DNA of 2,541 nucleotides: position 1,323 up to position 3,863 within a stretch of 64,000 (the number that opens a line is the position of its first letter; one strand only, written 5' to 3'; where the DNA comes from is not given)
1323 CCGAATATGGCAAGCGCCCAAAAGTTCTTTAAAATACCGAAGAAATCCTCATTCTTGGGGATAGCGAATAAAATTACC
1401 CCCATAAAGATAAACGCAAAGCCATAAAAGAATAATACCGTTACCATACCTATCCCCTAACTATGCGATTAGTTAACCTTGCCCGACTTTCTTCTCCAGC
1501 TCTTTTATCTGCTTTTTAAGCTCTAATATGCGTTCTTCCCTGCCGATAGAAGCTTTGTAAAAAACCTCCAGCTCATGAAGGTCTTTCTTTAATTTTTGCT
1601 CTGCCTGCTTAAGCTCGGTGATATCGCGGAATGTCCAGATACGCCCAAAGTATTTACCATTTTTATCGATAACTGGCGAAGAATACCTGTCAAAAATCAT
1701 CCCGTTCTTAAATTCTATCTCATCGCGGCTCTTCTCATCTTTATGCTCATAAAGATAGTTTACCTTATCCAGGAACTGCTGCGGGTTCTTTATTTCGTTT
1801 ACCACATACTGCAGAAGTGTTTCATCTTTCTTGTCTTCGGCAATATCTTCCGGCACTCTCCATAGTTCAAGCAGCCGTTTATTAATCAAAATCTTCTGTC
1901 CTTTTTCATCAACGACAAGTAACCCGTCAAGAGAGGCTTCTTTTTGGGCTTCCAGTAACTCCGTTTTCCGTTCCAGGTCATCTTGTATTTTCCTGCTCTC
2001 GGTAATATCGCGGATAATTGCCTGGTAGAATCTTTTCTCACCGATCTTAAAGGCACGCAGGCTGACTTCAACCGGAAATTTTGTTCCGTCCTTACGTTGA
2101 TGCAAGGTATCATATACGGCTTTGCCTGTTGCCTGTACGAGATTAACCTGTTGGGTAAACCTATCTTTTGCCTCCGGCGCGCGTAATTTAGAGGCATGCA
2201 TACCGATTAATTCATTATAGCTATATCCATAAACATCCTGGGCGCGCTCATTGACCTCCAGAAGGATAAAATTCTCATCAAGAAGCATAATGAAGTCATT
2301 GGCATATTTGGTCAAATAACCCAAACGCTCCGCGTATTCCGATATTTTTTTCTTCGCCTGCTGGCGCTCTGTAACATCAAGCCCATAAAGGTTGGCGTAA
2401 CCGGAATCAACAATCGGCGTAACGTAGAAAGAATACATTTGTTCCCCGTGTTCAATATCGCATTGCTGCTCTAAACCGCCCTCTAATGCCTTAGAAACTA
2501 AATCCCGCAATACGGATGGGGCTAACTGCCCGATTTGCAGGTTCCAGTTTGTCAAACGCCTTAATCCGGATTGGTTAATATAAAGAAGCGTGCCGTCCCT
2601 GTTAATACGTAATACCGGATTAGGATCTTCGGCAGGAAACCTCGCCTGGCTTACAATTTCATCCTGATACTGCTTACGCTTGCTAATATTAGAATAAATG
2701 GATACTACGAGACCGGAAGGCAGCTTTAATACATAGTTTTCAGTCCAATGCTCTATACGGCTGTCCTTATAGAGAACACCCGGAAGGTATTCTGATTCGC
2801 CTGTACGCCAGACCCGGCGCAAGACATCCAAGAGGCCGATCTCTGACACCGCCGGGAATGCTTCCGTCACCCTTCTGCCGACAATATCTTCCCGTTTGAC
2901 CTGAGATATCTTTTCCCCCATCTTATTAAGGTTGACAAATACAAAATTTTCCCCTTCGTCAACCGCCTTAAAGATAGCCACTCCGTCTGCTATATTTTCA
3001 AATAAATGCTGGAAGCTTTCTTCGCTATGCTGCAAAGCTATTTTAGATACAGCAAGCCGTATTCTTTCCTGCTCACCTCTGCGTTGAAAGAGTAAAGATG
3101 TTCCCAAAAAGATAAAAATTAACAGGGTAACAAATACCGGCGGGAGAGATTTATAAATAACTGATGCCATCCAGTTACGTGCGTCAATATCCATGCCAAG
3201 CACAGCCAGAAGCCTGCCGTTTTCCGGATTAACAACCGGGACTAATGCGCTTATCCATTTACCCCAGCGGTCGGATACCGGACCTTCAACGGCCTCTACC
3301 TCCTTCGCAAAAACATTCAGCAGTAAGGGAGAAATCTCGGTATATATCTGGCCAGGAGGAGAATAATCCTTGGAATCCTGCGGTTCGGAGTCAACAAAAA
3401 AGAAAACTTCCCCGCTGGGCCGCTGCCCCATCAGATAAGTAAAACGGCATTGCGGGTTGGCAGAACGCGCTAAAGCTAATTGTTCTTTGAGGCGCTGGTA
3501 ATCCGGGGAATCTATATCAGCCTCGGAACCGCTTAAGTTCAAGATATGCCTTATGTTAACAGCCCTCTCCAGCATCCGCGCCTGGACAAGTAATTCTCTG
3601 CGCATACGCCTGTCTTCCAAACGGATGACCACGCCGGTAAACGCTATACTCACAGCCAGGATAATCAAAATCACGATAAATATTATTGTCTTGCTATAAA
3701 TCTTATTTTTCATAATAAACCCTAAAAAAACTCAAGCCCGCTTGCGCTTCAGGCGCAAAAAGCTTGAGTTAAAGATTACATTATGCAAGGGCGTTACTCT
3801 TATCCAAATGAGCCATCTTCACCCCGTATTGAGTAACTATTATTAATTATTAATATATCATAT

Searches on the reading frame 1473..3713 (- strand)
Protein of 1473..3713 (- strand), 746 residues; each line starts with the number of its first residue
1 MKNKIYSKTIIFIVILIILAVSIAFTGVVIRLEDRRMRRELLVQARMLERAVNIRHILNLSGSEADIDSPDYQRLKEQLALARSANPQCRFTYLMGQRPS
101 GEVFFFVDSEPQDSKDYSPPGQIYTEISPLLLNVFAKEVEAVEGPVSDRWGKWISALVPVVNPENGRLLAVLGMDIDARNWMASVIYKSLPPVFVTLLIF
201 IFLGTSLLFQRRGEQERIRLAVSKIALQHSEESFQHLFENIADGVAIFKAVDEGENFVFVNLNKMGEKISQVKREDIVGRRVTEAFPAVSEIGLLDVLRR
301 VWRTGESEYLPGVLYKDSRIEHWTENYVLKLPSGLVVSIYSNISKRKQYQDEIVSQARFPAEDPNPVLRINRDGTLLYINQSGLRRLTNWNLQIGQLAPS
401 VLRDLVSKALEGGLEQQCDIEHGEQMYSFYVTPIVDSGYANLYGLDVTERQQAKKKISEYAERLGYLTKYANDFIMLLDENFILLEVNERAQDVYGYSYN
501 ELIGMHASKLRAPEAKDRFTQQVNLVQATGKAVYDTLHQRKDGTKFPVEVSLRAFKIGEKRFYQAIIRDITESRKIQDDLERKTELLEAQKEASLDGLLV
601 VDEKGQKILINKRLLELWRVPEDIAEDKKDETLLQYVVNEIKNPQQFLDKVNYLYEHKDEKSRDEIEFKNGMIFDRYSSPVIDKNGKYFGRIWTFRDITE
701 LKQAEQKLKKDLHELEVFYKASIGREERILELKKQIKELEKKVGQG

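Call 8: find_encoding_contigs(protein=window:1473-3713:-, flank=3000, max_places=10)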
Protein window:1473-3713:- (746 aa): no gene with exactly this product is on record in the collection.

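Call 9: search_protein_families(library=pfam, proteins=[window:1473-3713:-])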
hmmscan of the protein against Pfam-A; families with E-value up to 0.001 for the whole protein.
window:1473-3713:- (746 aa): 6 families
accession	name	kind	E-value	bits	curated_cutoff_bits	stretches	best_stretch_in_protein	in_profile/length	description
PF13426.13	PAS_9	-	3.8e-27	95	27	1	473-572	2-103/103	PAS domain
PF08448.16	PAS_4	-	5.4e-24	85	23.1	2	472-574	5-109/110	PAS fold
PF13188.13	PAS_8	-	4.4e-12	45.9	21.8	0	233-277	2-38/65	PAS domain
PF00989.32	PAS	-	4.8e-11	43.1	22.6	1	471-570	10-113/113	PAS fold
PF12860.13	PAS_7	-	3.6e-07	30.8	27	1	596-706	6-115/115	PAS fold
PF08447.18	PAS_3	-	0.00052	20.7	25.6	0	485-556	2-76/89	PAS fold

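Call 10: find_related_loci(query=window:1473-3713:-, collection=genome_contigs, flank=4000)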
Query window:1473-3713:- (746 aa) in genome_contigs; peptide patterns used: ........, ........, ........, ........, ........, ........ (x = any residue, [..] = any of these).
109 stretches matched a pattern; 34 encode a relative of the query (tblastn E <= 1e-3); 34 distinct loci.
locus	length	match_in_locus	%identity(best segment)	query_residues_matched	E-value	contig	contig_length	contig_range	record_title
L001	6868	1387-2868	68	1-745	0e+0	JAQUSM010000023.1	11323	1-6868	MAG: Candidatus Omnitrophota bacterium isolate STD1_97 NODE_15826_length_11323_cov_3.997410_Sandtown_D1, whole genome sh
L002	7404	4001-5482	70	1-745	0e+0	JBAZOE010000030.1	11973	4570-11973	MAG: Candidatus Omnitrophota bacterium isolate SO_2017_LW4_87 scaffold_10260_c1_LW137-91_2017, whole genome shotgun sequ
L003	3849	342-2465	48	7-714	0e+0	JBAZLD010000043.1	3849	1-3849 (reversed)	MAG: Candidatus Babeliales bacterium isolate SO_2017_LW4_16 scaffold_48258_c1_LW137-91_2017, whole genome shotgun sequen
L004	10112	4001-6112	48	11-714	0e+0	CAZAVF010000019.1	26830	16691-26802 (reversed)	MAG TPA_asm: uncultured Planctomycetales bacterium isolate SRP278314_co1_201 genome assembly, contig: NODE_2283_length_2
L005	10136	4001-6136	47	1-714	0e+0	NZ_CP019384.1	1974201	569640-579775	Candidatus Velamenicoccus archaeovorus strain LiM chromosome, complete genome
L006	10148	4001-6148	48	25-743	0e+0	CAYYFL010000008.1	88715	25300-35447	MAG TPA_asm: uncultured Planctomycetia bacterium isolate binchicken_co20_28 genome assembly, contig: NODE_691_length_887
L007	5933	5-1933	47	72-714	4e-178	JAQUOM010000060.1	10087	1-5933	MAG: Candidatus Omnitrophota bacterium isolate STD1_200 NODE_19356_length_10087_cov_4.267470_Sandtown_D1, whole genome s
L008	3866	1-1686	45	153-714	4e-142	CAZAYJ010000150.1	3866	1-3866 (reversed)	MAG TPA_asm: uncultured Planctomycetia bacterium isolate SRP167436_co1_3 genome assembly, contig: NODE_39463_length_3866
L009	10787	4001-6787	51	13-710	2e-59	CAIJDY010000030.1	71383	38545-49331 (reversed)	MAG: Candidatus Omnitrophica bacterium isolate AM5_bin-0692 genome assembly, contig: bin-0692:030/229, whole genome shot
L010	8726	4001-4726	42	473-708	3e-50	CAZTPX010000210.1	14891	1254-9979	MAG TPA_asm: uncultured Planctomycetaceae bacterium isolate binchicken_co3_229 genome assembly, contig: NODE_13037_lengt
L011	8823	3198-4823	57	34-589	6e-52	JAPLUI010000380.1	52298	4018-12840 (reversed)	MAG: Verrucomicrobia bacterium isolate LacPavin_0419_WC70L_MAG_62_22 LacPavin_0419_WC70L_scaffold_591431, whole genome s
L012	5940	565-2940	45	9-705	5e-48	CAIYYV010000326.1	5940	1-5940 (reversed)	MAG: Akkermansiaceae bacterium isolate Loclat_bin-19251 genome assembly, contig: bin-19251:326/452, whole genome shotgun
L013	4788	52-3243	37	432-710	3e-48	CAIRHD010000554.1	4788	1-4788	MAG: uncultured Bacteroidales bacterium isolate KTt_bin-0938 genome assembly, contig: bin-0938:554/629, whole genome sho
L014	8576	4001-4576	47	1-193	6e-48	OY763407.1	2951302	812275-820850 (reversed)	MAG: bacterium isolate 9fabd71c-f4bc-49f2-be01-8067ea32d293 genome assembly, chromosome: 1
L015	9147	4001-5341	56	565-745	1e-47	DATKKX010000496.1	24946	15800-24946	MAG TPA_asm: Phycisphaerae bacterium isolate SMAG_U14669 k141_2483382, whole genome shotgun sequence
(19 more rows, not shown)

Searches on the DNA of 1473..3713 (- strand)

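Call 62: search_rna_families(source=L001, start=1220, end=1400, threshold=evalue, max_evalue=10)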
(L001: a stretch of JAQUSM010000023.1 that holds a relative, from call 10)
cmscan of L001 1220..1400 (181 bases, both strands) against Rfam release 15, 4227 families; matches with E-value up to 10: 2.
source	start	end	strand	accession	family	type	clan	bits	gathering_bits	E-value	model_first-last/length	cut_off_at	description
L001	1309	1371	+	RF01603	snoR29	Gene; snRNA; snoRNA; CD-box;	-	17.7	50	5.5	1-84/84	no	small nucleolar RNA snoR29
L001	1310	1372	+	RF04181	rteR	Gene; sRNA;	-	15.3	72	5.3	1-84/84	no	rteR sRNA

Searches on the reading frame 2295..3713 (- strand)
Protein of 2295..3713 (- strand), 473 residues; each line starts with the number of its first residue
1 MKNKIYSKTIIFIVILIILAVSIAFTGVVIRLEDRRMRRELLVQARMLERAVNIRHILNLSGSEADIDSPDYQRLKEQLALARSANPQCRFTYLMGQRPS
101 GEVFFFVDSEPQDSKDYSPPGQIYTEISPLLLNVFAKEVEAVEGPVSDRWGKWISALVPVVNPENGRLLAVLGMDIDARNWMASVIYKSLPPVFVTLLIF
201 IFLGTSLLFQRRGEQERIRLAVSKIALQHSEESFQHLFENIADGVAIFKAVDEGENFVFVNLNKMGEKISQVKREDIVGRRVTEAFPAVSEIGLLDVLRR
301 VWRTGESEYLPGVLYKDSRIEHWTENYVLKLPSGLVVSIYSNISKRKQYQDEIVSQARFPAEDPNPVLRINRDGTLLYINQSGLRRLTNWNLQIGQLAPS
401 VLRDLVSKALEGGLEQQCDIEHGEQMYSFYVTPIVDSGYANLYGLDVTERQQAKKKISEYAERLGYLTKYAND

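Call 25: find_homologous_proteins(query=window:2295-3713:-, max_evalue=1e-30)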
Query seq(473 aa) (473 aa): 125 proteins with E <= 1e-30 among 8000 candidates; the best 120 are listed.
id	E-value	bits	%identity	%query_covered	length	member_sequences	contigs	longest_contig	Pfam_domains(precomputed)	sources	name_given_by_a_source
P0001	0.0e+0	1048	100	100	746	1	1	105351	PF13426.14,PF13188.14,PF12860.14,PF08448.17,PF00989.32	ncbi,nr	ncbi:MAG: PAS domain S-box protein [Candidatus Omnitrophica bacterium]|nr:PAS domain S-box protein [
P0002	2.4e-220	750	71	97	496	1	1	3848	PF13188.14,PF08448.17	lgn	-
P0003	3.1e-220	750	71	97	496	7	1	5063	PF13188.14,PF08448.17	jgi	-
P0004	1.9e-219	747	72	95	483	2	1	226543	PF13188.14,PF08448.17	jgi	jgi:PAS domain-containing protein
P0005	2.7e-215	733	67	100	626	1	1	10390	PF13426.14,PF13188.14,PF08448.17,PF00989.32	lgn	-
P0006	1.8e-212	724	68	97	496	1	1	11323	PF13188.14,PF08448.17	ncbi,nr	ncbi:MAG: PAS domain-containing protein [Candidatus Omnitrophica bacterium]|nr:PAS domain-containing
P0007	2.2e-212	724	67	100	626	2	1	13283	PF13426.14,PF13188.14,PF08448.17,PF00989.32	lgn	-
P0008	2.8e-209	713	68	94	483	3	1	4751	PF13188.14,PF08448.17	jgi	-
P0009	8.9e-181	619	59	97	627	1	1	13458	PF08447.19,PF13426.14,PF13188.14,PF08448.17,PF00989.32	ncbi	ncbi:MAG: PAS domain S-box protein [Candidatus Omnitrophota bacterium]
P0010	3.3e-72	262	38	71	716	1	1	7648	PF13581.13,PF07730.20,PF08448.17,PF02518.32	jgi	-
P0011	3.5e-62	229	42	54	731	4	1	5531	PF08447.19,PF13426.14,PF13188.14,PF12860.14,PF08448.17,PF02518.32,PF00989.32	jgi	jgi:PAS domain S-box-containing protein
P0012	4.4e-62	228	43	54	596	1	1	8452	PF13426.14,PF13188.14,PF08448.17,PF02518.32,PF00989.32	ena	-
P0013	4.4e-62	228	43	54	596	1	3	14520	PF13426.14,PF13188.14,PF08448.17,PF02518.32,PF00989.32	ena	-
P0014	6.5e-62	228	45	49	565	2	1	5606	PF08447.19,PF13426.14,PF08448.17,PF02518.32,PF00989.32,PF07536.21,PF07568.19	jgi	jgi:PAS domain S-box-containing protein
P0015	5.5e-61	225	40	71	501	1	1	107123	PF13426.14,PF13188.14,PF08448.17,PF00989.32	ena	-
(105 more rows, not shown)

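Call 26: find_encoding_contigs(protein=P0004, flank=3000, max_places=3)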
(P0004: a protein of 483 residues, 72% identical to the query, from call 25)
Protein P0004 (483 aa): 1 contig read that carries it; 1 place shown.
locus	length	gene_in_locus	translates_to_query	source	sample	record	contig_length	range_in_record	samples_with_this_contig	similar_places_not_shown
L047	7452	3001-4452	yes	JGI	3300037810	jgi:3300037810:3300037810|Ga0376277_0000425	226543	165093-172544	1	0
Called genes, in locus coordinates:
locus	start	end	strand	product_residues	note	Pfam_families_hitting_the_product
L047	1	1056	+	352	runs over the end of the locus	PF01758:SBF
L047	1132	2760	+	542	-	PF02554:CstA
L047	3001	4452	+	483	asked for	PF08448:PAS_4 (weak), PF13188:PAS_8 (faint)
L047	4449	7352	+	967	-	PF02743:dCache_1, PF00672:HAMP, PF00512:HisKA, PF02518:HATPase_c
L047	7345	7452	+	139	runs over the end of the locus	PF00072:Response_reg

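Call 27: find_encoding_contigs(protein=P0009, flank=3000, max_places=3)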
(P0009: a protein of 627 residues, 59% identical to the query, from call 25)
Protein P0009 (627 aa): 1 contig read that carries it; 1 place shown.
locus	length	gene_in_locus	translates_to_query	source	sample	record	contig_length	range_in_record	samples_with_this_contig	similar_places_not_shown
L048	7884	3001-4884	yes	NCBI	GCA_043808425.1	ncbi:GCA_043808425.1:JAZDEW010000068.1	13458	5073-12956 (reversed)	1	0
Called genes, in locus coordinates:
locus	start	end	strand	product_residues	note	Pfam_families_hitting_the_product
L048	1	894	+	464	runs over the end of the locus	PF00989:PAS, PF13188:PAS_8 (weak), PF08448:PAS_4, PF13426:PAS_9, PF08447:PAS_3, PF00512:HisKA, PF02518:HATPase_c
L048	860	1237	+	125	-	PF00072:Response_reg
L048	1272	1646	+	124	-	PF00072:Response_reg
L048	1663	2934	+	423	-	PF13188:PAS_8 (faint), PF00989:PAS, PF08448:PAS_4, PF13426:PAS_9 (weak), PF08447:PAS_3 (weak), PF13426:PAS_9 (weak)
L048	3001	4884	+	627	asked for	PF13188:PAS_8 (faint), PF00989:PAS (weak), PF08448:PAS_4 (weak), PF08447:PAS_3 (faint), PF13426:PAS_9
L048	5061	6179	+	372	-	PF00425:Chorismate_bind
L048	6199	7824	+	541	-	PF13414:TPR_11 (faint), PF13432:TPR_16 (faint), PF14559:TPR_19 (faint), PF00515:TPR_1 (weak), PF07719:TPR_2 (faint), PF13181:TPR_8 (faint), PF13424:TPR_12, PF13431:TPR_17 (weak), +1 more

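Call 28: find_encoding_contigs(protein=P0005, flank=3000, max_places=3)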
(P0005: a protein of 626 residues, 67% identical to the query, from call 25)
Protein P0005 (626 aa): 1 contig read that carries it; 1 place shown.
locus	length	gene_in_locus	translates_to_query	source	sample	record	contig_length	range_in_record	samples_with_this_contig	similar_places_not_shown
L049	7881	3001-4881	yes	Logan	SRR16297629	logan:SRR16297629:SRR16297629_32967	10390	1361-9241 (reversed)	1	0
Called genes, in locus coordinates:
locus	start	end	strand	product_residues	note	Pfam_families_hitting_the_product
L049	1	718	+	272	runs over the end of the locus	PF00005:ABC_tran, PF13304:AAA_21 (faint)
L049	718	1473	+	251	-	PF13555:AAA_29 (faint), PF02463:SMC_N (faint), PF05621:TniB (faint), PF00005:ABC_tran, PF13304:AAA_21 (weak)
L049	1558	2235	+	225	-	PF01895:PhoU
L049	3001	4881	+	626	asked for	PF00989:PAS (faint), PF13188:PAS_8 (faint), PF08448:PAS_4, PF13426:PAS_9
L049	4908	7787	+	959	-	PF02743:dCache_1, PF00672:HAMP, PF00512:HisKA, PF02518:HATPase_c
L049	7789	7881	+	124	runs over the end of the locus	PF00072:Response_reg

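Call 29: find_encoding_contigs(protein=P0007, flank=3000, max_places=3)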
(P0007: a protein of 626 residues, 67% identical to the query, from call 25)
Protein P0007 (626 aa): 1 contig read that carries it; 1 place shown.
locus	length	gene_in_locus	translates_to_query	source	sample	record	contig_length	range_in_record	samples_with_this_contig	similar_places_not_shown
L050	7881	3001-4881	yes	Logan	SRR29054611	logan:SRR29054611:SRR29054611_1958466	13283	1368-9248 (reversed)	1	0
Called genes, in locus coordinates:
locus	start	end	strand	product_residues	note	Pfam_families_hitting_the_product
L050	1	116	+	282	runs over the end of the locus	PF00528:BPD_transp_1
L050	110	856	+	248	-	PF00005:ABC_tran, PF13304:AAA_21 (faint)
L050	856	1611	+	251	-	PF02463:SMC_N (faint), PF05621:TniB (faint), PF00005:ABC_tran, PF13304:AAA_21 (weak)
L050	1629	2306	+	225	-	PF01895:PhoU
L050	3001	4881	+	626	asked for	PF00989:PAS (faint), PF13188:PAS_8 (faint), PF08448:PAS_4, PF13426:PAS_9 (weak)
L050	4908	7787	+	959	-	PF02743:dCache_1, PF22673:MCP-like_PDC_1 (weak), PF00672:HAMP, PF00512:HisKA, PF02518:HATPase_c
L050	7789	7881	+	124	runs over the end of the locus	PF00072:Response_reg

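Call 31: find_encoding_contigs(protein=P0002, flank=3000, max_places=3)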
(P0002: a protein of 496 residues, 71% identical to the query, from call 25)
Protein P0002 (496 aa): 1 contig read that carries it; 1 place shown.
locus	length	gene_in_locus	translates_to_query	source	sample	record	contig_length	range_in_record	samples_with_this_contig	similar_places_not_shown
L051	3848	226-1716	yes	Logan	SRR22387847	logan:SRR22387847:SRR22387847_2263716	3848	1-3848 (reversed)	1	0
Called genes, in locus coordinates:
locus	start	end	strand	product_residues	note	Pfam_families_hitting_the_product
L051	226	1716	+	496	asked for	PF08448:PAS_4 (faint), PF13188:PAS_8 (faint)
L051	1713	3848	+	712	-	?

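Call 32: find_encoding_contigs(protein=P0003, flank=3000, max_places=3)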
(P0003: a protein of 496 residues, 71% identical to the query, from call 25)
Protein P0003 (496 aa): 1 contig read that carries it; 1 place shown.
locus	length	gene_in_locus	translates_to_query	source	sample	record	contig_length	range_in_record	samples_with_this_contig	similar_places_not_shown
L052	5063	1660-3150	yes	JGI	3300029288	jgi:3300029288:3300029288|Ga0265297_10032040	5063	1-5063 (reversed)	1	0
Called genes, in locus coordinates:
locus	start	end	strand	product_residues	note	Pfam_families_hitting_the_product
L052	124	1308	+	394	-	PF13593:SBF_like, PF01758:SBF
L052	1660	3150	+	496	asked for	PF08448:PAS_4 (faint), PF13188:PAS_8 (faint)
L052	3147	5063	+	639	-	?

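Call 33: find_encoding_contigs(protein=P0008, flank=3000, max_places=3)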
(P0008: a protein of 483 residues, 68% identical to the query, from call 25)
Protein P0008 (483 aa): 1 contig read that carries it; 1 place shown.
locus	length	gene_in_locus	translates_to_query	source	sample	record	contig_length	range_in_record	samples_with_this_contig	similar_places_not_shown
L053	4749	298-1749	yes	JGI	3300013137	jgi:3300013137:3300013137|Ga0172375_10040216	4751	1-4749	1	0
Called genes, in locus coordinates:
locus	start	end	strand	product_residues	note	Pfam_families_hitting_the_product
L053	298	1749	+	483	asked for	PF08448:PAS_4 (faint), PF13188:PAS_8 (faint)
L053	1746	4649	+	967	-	PF02743:dCache_1, PF00672:HAMP, PF00512:HisKA, PF02518:HATPase_c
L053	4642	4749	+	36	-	?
